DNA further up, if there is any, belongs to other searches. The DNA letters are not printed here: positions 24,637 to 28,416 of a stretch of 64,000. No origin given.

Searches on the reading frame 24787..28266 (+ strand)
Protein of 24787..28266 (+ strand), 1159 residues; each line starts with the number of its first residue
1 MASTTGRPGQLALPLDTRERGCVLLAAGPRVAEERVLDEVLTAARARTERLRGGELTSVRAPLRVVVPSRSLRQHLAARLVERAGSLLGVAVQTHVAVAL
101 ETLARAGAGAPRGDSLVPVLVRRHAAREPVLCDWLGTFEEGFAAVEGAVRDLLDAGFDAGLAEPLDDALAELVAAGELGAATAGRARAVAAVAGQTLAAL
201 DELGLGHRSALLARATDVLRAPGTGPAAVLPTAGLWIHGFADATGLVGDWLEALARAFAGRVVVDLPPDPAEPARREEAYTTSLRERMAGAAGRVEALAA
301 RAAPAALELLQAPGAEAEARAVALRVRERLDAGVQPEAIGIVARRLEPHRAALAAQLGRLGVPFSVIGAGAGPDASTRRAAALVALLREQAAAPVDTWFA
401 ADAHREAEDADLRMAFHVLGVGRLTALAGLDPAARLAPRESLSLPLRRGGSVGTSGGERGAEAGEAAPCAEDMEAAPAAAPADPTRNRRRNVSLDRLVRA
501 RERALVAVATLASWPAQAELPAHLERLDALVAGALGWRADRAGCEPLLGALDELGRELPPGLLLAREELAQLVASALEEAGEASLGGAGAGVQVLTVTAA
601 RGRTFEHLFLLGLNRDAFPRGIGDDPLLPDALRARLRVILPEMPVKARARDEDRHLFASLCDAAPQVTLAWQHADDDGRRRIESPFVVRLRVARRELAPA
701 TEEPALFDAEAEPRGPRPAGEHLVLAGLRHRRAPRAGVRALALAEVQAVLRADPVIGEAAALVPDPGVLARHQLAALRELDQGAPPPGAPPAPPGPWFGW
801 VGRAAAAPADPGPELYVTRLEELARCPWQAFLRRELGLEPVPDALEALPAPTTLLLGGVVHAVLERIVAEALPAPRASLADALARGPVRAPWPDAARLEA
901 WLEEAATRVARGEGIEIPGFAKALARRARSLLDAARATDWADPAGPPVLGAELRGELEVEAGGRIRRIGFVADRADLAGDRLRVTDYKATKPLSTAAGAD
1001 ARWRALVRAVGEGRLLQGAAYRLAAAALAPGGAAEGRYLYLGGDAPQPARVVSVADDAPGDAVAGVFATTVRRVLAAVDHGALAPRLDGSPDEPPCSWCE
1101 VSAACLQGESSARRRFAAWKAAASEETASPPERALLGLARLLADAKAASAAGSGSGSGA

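Call 51: search_protein_families(library=pfam, proteins=[window:24787-28266:+], max_evalue=0.001)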
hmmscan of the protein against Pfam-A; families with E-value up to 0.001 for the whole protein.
window:24787-28266:+ (1159 aa): 1 family
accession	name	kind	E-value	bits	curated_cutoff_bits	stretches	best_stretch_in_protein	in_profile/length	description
PF12705.13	PDDEXK_1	-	2.3e-21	77.3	22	1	817-1105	4-246/247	PD-(D/E)XK nuclease superfamily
